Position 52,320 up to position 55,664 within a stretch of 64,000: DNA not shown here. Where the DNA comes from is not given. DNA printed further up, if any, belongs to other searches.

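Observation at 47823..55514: A 2563-aa protein built from seven tandem NEK-like kinase domains, none with a catalytic HRD aspartate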

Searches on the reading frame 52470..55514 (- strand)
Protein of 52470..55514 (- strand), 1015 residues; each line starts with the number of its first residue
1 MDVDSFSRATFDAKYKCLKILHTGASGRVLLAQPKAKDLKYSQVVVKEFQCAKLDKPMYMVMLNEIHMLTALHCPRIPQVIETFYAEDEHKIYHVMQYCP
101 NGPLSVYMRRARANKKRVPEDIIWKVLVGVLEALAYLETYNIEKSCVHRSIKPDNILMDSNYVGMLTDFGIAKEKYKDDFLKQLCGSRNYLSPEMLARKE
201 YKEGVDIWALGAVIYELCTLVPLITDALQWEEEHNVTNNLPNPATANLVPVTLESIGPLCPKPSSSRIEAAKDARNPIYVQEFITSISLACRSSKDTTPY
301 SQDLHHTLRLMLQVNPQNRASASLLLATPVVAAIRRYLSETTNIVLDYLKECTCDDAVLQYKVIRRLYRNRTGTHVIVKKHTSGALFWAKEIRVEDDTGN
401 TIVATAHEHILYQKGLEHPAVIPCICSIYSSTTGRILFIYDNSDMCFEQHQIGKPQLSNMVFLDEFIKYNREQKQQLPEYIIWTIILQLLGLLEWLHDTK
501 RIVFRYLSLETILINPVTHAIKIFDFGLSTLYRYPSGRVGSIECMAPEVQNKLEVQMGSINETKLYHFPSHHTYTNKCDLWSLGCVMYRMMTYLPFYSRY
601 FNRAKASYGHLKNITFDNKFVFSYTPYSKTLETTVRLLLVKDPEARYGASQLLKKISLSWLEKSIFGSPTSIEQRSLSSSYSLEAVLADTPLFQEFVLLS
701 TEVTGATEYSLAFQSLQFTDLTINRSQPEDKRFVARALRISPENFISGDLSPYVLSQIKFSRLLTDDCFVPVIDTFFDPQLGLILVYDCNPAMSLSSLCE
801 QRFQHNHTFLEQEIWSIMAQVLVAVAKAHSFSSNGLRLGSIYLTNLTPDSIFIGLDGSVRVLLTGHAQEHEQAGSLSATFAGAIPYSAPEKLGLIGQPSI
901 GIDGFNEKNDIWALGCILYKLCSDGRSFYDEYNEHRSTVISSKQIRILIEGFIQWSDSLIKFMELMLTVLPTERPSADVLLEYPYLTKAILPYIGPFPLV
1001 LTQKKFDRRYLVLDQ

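Call 55: search_protein_representatives(protein=window:52470-55514:-)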
Query: 1015 residues. Proteins with E-value up to 0.001 (for the whole library): 246033; up to 1e-10: 17579; up to 1e-30: 24. The best 150 are listed.
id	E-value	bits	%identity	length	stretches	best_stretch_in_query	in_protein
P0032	9.4e-279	944.0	40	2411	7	267-701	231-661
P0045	1.3e-136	473.5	97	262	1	158-381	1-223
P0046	5.4e-66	239.8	41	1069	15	123-191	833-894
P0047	2.4e-61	224.4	31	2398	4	48-273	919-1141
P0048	1.4e-52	195.4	30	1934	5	61-280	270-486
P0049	8.6e-47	176.2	27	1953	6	94-229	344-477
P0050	3.4e-46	174.3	30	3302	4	13-233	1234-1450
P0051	4.9e-43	163.8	30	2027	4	43-217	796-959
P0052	9.9e-42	159.5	28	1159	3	14-226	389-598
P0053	1.2e-41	159.2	32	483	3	8-223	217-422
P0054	1.3e-40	155.7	30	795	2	13-220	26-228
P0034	2.9e-39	151.3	28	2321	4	15-224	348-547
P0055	7.8e-39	149.9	29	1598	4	24-248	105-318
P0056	1.1e-37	146.1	26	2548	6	63-219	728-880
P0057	6.4e-37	143.6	33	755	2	15-219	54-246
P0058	8.0e-36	139.9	28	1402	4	56-222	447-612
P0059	9.8e-36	139.6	25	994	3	13-231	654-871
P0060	1.7e-35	138.8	30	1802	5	10-218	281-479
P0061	3.3e-33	131.3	32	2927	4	126-219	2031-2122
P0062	6.2e-33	130.4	27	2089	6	85-217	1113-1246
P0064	2.6e-32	128.3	26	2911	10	91-219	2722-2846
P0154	8.7e-25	103.4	29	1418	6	10-218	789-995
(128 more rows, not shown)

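Call 56: search_protein_families(library=pfam, proteins=[P0064, P0049, P0056, P0062], max_evalue=0.001)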
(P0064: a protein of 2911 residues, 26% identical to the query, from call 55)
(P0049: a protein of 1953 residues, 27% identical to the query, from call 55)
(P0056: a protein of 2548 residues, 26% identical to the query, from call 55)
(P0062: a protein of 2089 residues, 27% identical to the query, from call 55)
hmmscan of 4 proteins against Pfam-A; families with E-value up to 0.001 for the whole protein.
P0064 (2911 aa): 5 families
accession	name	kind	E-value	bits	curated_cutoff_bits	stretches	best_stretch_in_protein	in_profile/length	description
PF07714.23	PK_Tyr_Ser-Thr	-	0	2214.3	23.1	10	2656-2904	2-257/258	Protein tyrosine and serine/threonine kinase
PF00069.31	Pkinase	-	0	1097.1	31.7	10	2658-2902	4-258/263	Protein kinase domain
PF14531.12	Kinase-like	-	3.7e-30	105.6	25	0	171-294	125-245/289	Kinase-like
PF17667.7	Pkinase_fungal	-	4.7e-08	32.6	24.1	0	1940-2015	297-378/387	Fungal protein kinase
PF01636.29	APH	-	0.00022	21.5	23.2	0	1679-1717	169-204/239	Phosphotransferase enzyme family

P0049 (1953 aa): 7 families
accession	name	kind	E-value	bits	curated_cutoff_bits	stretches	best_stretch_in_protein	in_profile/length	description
PF07714.23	PK_Tyr_Ser-Thr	-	4.9e-238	786.8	23.1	6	935-1195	3-258/258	Protein tyrosine and serine/threonine kinase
PF00069.31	Pkinase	-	3.5e-234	774.4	31.7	6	933-1193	1-259/263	Protein kinase domain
PF06293.20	Kdo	-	3.4e-22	79.4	21.3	1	980-1077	59-153/207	Lipopolysaccharide kinase (Kdo/WaaP) family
PF14531.12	Kinase-like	-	5.8e-11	42.6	25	0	1347-1427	139-222/289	Kinase-like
PF03109.22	ABC1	-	6e-06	26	22.9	0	919-990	20-88/244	ABC1 atypical kinase-like domain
PF04433.23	SWIRM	-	1.4e-05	25.6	28.6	0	1170-1218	32-83/84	SWIRM domain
PF01636.29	APH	-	0.00064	20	23.2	0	735-761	170-197/239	Phosphotransferase enzyme family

P0056 (2548 aa): 5 families
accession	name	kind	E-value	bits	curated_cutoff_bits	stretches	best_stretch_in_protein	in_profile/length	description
PF07714.23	PK_Tyr_Ser-Thr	-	5.5e-232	767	23.1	6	1367-1632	3-258/258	Protein tyrosine and serine/threonine kinase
PF00069.31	Pkinase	-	3.9e-215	712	31.7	6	1365-1630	1-259/263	Protein kinase domain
PF06293.20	Kdo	-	1.5e-14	54.4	21.3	0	1454-1509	98-153/207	Lipopolysaccharide kinase (Kdo/WaaP) family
PF08238.18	Sel1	-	3.3e-11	43.7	30.7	0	2311-2341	5-35/36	Sel1 repeat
PF14531.12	Kinase-like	-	1.7e-09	37.8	25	0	441-486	159-205/289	Kinase-like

P0062 (2089 aa): 6 families
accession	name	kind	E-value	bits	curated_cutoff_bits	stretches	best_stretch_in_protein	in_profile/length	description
PF07714.23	PK_Tyr_Ser-Thr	-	2.9e-210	695.8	23.1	6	1051-1321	4-258/258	Protein tyrosine and serine/threonine kinase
PF00069.31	Pkinase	-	6.5e-204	675.2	31.7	6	1048-1320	1-260/263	Protein kinase domain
PF17748.7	VID27_N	-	7.1e-09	36.2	27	0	596-639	127-170/173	VID27 N-terminal region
PF08546.17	ApbA_C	-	2.4e-08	34.8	22.7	0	623-713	32-111/125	Ketopantoate reductase PanE/ApbA C terminal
PF01636.29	APH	-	0.00011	22.5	23.2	0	1823-1858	165-201/239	Phosphotransferase enzyme family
PF17667.7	Pkinase_fungal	-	0.00012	21.4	24.1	0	1168-1222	305-362/387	Fungal protein kinase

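Call 57: search_protein_families(library=pfam, proteins=[P0046, P0047, P0048, P0154, P0060], max_evalue=0.001)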
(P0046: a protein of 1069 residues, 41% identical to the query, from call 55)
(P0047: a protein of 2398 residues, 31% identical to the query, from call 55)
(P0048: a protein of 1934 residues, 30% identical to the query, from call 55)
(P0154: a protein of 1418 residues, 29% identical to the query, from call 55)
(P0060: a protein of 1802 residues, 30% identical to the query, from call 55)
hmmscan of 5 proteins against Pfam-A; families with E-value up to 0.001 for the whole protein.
P0046 (1069 aa): 11 families
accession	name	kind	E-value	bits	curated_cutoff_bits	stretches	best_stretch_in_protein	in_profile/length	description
PF00069.31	Pkinase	-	1.2e-171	569.5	31.7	15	911-1001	78-161/263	Protein kinase domain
PF07714.23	PK_Tyr_Ser-Thr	-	9.1e-128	425.4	23.1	15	911-992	81-159/258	Protein tyrosine and serine/threonine kinase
PF01636.29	APH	-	4.5e-50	171.1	23.2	0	952-986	166-201/239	Phosphotransferase enzyme family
PF03109.22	ABC1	-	1.1e-42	146.4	22.9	0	952-988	184-220/244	ABC1 atypical kinase-like domain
PF10140.15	YukC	-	1.6e-18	67.2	27.4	0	859-904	81-124/357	WXG100 protein secretion system (Wss), protein YukC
PF07914.17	DUF1679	-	3.4e-18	66.2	24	0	950-986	264-305/414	Uncharacterized oxidoreductase dhs-27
PF17667.7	Pkinase_fungal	-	2.7e-16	59.8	24.1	0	525-543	307-325/387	Fungal protein kinase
PF05445.17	Pox_ser-thr_kin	-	9.9e-14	51.6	19.7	0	956-976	300-321/434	Poxvirus serine/threonine protein kinase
PF21731.2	TARSH_C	-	5.8e-08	33.9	27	0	797-817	40-60/127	Target of Nesh-SH3 C-terminal domain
PF22271.1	DUF6955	-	3.9e-07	30.6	27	0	271-300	4-33/91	Family of unknown function (DUF6955)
PF18506.7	RelB-like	-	0.00036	20.7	27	0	714-734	25-45/62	RelB Antitoxin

P0047 (2398 aa): 24 families
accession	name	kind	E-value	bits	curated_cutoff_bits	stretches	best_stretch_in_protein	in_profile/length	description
PF00069.31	Pkinase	-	2.7e-215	712.5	31.7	4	2132-2381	4-257/263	Protein kinase domain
PF07714.23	PK_Tyr_Ser-Thr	-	8e-210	694.3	23.1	4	2131-2384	3-257/258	Protein tyrosine and serine/threonine kinase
PF14575.11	EphA2_TM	-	5.4e-09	37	28.9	0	2037-2066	1-30/74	Ephrin type-A receptor 2 transmembrane domain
PF17667.7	Pkinase_fungal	-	3.9e-08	32.9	24.1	0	2249-2318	306-383/387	Fungal protein kinase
PF15345.11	TMEM51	-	1.3e-07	32.1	25.5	0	2007-2068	36-95/237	Transmembrane protein 51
PF04478.17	Mid2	-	9.9e-07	29.1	23.2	0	2005-2062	17-76/150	Mid2 like cell wall stress sensor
PF02439.20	Adeno_E3_CR2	-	2.3e-06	27.7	36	0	2036-2064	4-35/38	Adenovirus E3 region protein CR2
PF06293.20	Kdo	-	2.9e-06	27.3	21.3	0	336-434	73-172/207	Lipopolysaccharide kinase (Kdo/WaaP) family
PF20087.4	DUF6479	-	4.2e-06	27.6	25.4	0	2024-2067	8-51/120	Family of unknown function (DUF6479)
PF15615.11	TerB_C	-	7.6e-06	26.6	26.3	0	305-335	82-112/148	TerB-C domain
PF06365.17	CD34_antigen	-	1.2e-05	25.9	26.3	0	764-825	91-153/204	CD34/Podocalyxin family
PF03302.18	VSP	-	1.4e-05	24.7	31.4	0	2024-2061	355-396/397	Giardia variant-specific surface protein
PF05808.16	Podoplanin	-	2.2e-05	25.2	30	0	1398-1428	89-119/135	Podoplanin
PF13273.12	DUF4064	-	3.1e-05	24.6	32.1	0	780-833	10-62/102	Protein of unknown function (DUF4064)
PF01636.29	APH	-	4.6e-05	23.7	23.2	0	2240-2268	154-188/239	Phosphotransferase enzyme family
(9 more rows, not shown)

P0048 (1934 aa): 11 families
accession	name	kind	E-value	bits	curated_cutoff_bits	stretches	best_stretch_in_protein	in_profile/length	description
PF07714.23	PK_Tyr_Ser-Thr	-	1.2e-235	778.9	23.1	5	234-481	6-256/258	Protein tyrosine and serine/threonine kinase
PF00069.31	Pkinase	-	4.7e-228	754.4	31.7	5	234-484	6-262/263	Protein kinase domain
PF14531.12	Kinase-like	-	4.1e-26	92.3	25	2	310-408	126-231/289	Kinase-like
PF00168.36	C2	-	8.6e-23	81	22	3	2-96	2-97/104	C2 domain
PF03109.22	ABC1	-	4.5e-19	69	22.9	1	292-389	135-226/244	ABC1 atypical kinase-like domain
PF17667.7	Pkinase_fungal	-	5e-13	49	24.1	2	338-411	294-376/387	Fungal protein kinase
PF10707.15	YrbL-PhoP_reg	-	7.7e-12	45.7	31.5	0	279-368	58-142/185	PhoP regulatory network protein YrbL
PF06293.20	Kdo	-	1.5e-08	34.7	21.3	0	302-381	94-173/207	Lipopolysaccharide kinase (Kdo/WaaP) family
PF07387.17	Seadorna_VP7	-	1.2e-06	28.2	20.3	0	539-569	154-186/308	Seadornavirus VP7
PF12330.14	Haspin_kinase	-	8.5e-06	25.5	25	0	267-384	158-260/364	Haspin like kinase domain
PF01636.29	APH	-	0.00013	22.2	23.2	0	326-368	137-187/239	Phosphotransferase enzyme family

P0154 (1418 aa): 5 families
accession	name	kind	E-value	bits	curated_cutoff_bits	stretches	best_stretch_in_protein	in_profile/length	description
PF00069.31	Pkinase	-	2.6e-216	715.8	31.7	5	794-1056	1-263/263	Protein kinase domain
PF07714.23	PK_Tyr_Ser-Thr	-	4.9e-79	265.7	23.1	5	796-1004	3-208/258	Protein tyrosine and serine/threonine kinase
PF14531.12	Kinase-like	-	3.8e-14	53.1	25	1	78-224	147-289/289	Kinase-like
PF17667.7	Pkinase_fungal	-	5.1e-12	45.7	24.1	1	911-984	305-376/387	Fungal protein kinase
PF06293.20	Kdo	-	2.5e-07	30.8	21.3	0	867-975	91-200/207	Lipopolysaccharide kinase (Kdo/WaaP) family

P0060 (1802 aa): 9 families
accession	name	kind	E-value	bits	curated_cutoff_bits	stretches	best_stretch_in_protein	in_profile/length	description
PF00069.31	Pkinase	-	5.3e-270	891.8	31.7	5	1383-1639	2-263/263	Protein kinase domain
PF07714.23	PK_Tyr_Ser-Thr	-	3.7e-123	410.3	23.1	5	1384-1631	3-252/258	Protein tyrosine and serine/threonine kinase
PF14531.12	Kinase-like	-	5e-21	75.6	25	1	402-531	159-289/289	Kinase-like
PF17667.7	Pkinase_fungal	-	2.4e-09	36.9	24.1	1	1487-1574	297-383/387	Fungal protein kinase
PF06293.20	Kdo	-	3.1e-09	37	21.3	0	364-432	94-166/207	Lipopolysaccharide kinase (Kdo/WaaP) family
PF03109.22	ABC1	-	4.5e-08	33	22.9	0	360-434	141-213/244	ABC1 atypical kinase-like domain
PF07387.17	Seadorna_VP7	-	3.7e-05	23.3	20.3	0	386-434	139-189/308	Seadornavirus VP7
PF10495.14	PACT_coil_coil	-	9.5e-05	23.2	25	0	1659-1684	49-74/77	Pericentrin-AKAP-450 domain of centrosomal targeting protein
PF01636.29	APH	-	0.00028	21.1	23.2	0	409-436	170-198/239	Phosphotransferase enzyme family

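Call 58: list_cluster_members(proteins=[P0064, P0049, P0056, P0062, P0048, P0046, P0047])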
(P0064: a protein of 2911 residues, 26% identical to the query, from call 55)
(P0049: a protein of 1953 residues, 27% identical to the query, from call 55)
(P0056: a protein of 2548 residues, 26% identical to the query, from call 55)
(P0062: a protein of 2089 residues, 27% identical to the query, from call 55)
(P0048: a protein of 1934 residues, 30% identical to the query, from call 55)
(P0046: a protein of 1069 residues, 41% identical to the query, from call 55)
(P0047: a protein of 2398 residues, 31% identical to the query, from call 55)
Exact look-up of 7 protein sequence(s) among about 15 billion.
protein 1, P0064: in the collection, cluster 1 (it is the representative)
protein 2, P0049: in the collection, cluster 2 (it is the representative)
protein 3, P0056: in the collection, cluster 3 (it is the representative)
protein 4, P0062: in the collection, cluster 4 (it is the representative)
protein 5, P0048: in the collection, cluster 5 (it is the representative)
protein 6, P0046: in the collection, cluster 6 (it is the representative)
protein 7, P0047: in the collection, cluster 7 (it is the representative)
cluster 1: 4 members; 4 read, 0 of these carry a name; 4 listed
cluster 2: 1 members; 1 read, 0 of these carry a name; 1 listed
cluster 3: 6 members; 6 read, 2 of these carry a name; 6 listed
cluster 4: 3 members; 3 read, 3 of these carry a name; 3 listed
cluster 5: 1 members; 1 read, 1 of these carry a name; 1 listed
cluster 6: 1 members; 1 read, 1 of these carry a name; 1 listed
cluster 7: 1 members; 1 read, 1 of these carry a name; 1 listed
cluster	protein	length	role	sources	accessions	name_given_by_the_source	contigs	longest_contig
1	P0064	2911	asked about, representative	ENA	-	-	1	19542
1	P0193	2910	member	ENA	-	-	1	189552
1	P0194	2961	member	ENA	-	-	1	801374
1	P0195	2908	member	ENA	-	-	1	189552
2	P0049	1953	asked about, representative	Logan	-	-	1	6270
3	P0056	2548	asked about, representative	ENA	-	-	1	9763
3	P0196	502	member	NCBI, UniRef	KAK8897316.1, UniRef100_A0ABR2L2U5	hypothetical protein M9Y10_015258 [Tritrichomonas musculus] | Protein kinase domain-containing protein n=1 Tax=Tritrichomonas musculus TaxID=1915356 ...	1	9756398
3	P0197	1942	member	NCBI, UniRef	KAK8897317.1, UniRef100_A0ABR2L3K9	hypothetical protein M9Y10_015259 [Tritrichomonas musculus] | Protein kinase domain-containing protein n=1 Tax=Tritrichomonas musculus TaxID=1915356 ...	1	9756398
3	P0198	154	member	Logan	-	-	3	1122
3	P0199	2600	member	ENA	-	-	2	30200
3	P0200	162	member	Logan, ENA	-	-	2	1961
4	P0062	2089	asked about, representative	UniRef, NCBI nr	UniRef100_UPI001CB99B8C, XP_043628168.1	uncharacterized protein LOC122599677 isoform X2 n=1 Tax=Erigeron canadensis TaxID=72917 ... | uncharacterized protein LOC122599677 isoform X2 [Erigeron canadensis]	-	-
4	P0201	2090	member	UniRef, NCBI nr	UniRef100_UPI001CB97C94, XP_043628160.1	uncharacterized protein LOC122599677 isoform X1 n=1 Tax=Erigeron canadensis TaxID=72917 ... | uncharacterized protein LOC122599677 isoform X1 [Erigeron canadensis]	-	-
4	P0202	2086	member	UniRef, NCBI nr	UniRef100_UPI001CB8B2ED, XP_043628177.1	uncharacterized protein LOC122599677 isoform X3 n=1 Tax=Erigeron canadensis TaxID=72917 ... | uncharacterized protein LOC122599677 isoform X3 [Erigeron canadensis]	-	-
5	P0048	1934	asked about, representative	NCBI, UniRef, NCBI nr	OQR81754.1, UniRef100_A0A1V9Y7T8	serine/threonine-protein kinase PAK 3-like [Thraustotheca clavata] | Serine/threonine-protein kinase PAK 3-like n=1 Tax=Thraustotheca clavata TaxID=74557 ...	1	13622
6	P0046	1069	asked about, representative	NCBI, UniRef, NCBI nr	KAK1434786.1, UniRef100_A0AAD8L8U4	hypothetical protein QVD17_00539 [Tagetes erecta] | Protein kinase domain-containing protein n=1 Tax=Tagetes erecta TaxID=13708 ...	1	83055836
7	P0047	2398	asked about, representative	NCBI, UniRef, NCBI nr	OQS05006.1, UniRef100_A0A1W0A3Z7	kinase [Thraustotheca clavata] | Kinase n=1 Tax=Thraustotheca clavata TaxID=74557 RepID=A0A1W0A3Z7_9STRA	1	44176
